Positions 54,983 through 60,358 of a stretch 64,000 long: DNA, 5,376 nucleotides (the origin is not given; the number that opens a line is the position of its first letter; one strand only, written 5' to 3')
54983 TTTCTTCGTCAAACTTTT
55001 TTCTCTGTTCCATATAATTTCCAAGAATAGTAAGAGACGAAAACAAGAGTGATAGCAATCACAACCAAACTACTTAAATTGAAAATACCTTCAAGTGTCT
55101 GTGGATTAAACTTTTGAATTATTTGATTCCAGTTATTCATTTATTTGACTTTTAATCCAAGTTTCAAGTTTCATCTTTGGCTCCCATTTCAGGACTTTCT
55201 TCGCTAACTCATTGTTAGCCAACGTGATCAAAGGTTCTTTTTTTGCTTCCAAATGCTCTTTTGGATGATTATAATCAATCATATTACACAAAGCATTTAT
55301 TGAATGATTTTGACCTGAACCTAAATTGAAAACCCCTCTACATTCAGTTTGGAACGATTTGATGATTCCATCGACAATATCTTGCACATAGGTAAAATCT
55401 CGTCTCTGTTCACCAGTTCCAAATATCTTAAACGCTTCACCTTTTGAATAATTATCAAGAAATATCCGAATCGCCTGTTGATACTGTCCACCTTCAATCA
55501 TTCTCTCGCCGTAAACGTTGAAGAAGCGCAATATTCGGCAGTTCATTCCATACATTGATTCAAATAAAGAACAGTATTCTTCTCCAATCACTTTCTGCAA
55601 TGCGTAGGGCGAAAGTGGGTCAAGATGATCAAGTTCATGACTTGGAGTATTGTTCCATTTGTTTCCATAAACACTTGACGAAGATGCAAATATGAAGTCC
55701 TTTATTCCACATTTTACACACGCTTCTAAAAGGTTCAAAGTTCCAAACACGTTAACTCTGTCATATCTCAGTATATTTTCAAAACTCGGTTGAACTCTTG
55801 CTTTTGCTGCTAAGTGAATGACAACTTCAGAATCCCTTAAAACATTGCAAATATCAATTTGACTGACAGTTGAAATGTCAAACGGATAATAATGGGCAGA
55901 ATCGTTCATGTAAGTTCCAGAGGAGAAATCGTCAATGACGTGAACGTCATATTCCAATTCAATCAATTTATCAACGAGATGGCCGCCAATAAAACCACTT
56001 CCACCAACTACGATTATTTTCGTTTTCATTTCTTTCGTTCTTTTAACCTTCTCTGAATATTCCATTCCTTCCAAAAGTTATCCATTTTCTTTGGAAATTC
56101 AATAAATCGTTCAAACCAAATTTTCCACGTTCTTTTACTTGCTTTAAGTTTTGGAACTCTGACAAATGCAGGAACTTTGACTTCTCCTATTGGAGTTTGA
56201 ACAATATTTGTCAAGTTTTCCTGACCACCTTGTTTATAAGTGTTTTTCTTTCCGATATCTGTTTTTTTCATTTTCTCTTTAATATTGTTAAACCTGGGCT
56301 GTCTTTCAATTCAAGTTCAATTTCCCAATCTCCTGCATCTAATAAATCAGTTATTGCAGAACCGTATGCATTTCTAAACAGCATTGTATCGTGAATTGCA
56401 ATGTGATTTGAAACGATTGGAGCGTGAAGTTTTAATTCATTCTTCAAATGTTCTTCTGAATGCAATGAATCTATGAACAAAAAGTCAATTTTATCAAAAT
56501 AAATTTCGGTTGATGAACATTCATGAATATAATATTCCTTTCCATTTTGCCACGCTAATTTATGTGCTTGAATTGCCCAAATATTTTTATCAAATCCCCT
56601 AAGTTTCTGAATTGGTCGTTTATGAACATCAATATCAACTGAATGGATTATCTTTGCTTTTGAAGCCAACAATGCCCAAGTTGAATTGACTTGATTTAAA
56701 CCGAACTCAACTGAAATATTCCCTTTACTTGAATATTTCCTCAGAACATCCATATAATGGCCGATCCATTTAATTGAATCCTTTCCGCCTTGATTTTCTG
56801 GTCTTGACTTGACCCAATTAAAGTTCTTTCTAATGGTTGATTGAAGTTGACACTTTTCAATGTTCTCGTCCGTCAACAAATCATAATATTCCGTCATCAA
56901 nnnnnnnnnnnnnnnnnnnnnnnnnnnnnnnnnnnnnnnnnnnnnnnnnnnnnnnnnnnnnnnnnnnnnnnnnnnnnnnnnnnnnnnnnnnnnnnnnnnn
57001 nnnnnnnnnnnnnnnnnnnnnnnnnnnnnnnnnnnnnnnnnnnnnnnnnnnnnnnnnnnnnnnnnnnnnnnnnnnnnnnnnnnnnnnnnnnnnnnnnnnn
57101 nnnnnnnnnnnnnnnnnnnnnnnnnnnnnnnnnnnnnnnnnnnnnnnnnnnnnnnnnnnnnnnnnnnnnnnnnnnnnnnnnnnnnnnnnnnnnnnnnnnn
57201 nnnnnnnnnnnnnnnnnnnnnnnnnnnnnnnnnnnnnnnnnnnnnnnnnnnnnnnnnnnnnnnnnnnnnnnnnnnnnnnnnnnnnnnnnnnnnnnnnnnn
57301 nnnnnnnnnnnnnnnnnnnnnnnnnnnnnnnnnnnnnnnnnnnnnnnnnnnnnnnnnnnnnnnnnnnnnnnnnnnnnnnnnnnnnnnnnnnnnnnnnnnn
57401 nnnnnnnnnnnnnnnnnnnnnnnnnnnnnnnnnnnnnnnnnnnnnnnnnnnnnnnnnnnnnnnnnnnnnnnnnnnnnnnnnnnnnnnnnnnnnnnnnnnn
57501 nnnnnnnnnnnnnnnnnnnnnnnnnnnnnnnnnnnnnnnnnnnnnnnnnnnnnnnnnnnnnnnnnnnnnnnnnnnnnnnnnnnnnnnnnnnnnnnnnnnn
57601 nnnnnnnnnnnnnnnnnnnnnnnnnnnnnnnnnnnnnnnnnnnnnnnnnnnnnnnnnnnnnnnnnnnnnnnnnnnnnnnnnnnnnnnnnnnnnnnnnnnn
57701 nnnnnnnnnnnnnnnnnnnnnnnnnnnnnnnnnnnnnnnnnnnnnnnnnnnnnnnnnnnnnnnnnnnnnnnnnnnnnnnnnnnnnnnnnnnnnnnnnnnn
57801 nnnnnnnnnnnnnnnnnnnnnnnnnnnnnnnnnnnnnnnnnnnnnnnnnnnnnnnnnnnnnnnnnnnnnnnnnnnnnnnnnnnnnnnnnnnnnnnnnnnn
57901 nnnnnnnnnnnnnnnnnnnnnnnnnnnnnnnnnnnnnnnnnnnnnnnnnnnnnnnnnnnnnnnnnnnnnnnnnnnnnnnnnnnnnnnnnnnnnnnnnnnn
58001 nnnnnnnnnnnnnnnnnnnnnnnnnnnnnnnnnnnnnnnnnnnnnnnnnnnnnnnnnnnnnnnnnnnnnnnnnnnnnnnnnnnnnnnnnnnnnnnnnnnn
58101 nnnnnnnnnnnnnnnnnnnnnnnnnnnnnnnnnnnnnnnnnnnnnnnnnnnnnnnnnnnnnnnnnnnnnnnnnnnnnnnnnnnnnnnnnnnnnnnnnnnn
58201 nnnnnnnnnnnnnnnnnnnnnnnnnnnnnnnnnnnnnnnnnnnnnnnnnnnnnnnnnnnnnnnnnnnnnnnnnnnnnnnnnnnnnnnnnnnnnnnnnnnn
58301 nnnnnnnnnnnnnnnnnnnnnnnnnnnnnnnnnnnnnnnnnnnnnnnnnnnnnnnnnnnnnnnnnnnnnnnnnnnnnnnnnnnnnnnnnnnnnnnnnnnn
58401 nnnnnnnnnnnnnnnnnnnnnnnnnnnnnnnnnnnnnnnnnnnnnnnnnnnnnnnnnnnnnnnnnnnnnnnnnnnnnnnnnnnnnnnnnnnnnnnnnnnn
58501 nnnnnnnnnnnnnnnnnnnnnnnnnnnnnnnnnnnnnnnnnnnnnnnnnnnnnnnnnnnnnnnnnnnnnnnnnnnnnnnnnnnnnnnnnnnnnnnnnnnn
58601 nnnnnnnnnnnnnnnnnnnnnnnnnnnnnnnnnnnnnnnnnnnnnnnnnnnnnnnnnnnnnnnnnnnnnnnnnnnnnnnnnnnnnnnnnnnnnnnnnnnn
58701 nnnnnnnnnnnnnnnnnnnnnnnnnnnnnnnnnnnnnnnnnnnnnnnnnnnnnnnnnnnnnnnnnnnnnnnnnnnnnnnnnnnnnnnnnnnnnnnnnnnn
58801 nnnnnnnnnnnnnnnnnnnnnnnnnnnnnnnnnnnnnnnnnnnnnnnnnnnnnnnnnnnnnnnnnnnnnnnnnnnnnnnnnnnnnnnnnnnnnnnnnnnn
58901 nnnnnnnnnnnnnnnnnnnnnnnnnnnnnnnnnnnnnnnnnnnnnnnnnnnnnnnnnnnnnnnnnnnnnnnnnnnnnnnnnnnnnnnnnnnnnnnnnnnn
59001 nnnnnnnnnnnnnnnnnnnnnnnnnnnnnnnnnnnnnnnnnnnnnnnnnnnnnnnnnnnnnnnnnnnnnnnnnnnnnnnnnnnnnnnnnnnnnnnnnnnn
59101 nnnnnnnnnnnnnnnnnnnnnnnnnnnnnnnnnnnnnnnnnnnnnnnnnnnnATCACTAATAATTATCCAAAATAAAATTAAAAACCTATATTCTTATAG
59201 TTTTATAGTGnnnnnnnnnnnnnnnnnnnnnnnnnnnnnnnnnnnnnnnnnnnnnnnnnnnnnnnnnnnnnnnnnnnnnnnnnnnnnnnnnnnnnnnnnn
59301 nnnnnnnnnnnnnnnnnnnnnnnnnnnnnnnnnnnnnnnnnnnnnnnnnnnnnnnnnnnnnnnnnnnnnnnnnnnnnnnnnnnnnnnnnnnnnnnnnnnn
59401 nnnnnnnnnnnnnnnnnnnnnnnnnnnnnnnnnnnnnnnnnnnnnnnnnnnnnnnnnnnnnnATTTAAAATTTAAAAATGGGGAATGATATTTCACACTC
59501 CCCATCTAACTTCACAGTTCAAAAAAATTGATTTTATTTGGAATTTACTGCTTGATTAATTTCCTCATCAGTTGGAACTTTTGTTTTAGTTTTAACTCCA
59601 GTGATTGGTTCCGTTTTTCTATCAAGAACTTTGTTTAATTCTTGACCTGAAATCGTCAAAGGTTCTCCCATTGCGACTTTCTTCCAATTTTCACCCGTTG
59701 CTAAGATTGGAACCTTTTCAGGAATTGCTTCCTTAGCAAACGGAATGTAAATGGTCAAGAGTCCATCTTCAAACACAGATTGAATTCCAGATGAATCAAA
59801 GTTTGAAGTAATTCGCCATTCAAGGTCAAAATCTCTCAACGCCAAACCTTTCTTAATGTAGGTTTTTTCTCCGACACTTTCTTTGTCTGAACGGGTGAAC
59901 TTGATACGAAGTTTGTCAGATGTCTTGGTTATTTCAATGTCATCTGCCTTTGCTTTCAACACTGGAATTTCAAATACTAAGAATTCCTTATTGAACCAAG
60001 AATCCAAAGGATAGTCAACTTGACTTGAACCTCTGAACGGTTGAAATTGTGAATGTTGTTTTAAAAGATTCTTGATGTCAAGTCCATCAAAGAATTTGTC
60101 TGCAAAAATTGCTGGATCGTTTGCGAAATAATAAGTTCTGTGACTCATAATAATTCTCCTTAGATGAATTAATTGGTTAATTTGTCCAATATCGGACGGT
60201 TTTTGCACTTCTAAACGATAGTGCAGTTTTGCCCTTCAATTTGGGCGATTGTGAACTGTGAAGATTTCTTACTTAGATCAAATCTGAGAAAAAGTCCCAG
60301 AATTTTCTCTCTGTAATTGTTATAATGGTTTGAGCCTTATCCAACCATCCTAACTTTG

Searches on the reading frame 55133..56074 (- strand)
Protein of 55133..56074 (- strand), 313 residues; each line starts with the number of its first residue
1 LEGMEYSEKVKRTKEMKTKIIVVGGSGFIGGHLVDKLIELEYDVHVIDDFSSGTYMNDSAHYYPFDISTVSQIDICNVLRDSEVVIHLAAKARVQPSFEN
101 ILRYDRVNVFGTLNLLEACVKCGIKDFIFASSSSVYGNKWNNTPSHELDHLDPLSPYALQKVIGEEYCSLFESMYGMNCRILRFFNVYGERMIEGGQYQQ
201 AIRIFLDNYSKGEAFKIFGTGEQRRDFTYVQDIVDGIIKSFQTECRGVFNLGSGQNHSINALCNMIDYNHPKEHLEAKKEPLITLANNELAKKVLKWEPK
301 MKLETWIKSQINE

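Call 55: search_protein_families(library=pfam, proteins=[window:55133-56074:-], max_evalue=0.01)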
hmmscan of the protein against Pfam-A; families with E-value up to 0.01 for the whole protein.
window:55133-56074:- (313 aa): 8 families
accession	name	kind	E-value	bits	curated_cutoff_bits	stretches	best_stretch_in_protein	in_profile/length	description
PF01370.27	Epimerase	-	2.7e-53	181.3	20.9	1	20-252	1-240/240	NAD dependent epimerase/dehydratase family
PF16363.11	GDP_Man_Dehyd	-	3.6e-49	168.5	27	1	22-308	2-330/332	GDP-mannose 4,6 dehydratase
PF01073.25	3Beta_HSD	-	5.2e-25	88.5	22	1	21-238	1-226/280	3-beta hydroxysteroid dehydrogenase/isomerase family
PF04321.23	RmlD_sub_bind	-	2.8e-14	53.3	27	1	19-262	2-223/287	RmlD substrate binding domain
PF07993.18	NAD_binding_4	-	4.9e-12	46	20.1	1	77-231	84-252/258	Male sterility protein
PF02719.21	Polysacc_synt_2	-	1.1e-07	31.7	20.2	1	20-132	1-128/293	Polysaccharide biosynthesis protein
PF13460.12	NAD_binding_10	-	6.2e-06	26.6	27.2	1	24-145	1-111/184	NAD(P)H-binding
PF05368.20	NmrA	-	0.0014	18.7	27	1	16-132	1-107/298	NmrA-like family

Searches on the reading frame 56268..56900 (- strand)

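Call 55: search_protein_families(library=pfam, proteins=[window:56268-56900:-], max_evalue=0.01)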
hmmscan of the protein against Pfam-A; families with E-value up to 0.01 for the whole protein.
window:56268-56900:- (210 aa): 2 families
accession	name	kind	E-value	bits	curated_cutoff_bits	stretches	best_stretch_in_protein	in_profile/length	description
PF04989.18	RMNT_CmcI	-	0.00027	21.2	23.2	1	75-173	54-149/206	Rhamnosyl O-methyltransferase/CmcI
PF13578.12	Methyltransf_24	-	0.007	17.7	26.3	1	132-166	65-97/105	Methyltransferase domain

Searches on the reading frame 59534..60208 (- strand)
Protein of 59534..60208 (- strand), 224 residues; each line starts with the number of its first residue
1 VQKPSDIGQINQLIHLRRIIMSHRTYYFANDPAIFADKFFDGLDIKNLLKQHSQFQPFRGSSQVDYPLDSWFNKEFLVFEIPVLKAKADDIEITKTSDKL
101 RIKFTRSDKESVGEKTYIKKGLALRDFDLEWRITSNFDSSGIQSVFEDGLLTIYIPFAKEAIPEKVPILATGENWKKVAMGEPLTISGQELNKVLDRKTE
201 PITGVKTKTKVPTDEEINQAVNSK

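Call 55: search_protein_families(library=pfam, proteins=[window:59534-60208:-], max_evalue=0.01)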
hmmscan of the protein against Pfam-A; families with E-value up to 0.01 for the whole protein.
window:59534-60208:- (224 aa): 1 family
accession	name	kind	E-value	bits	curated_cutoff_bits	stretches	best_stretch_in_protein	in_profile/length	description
PF00011.27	HSP20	-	1e-07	32.4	20.8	1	78-163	10-93/102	Hsp20/alpha crystallin family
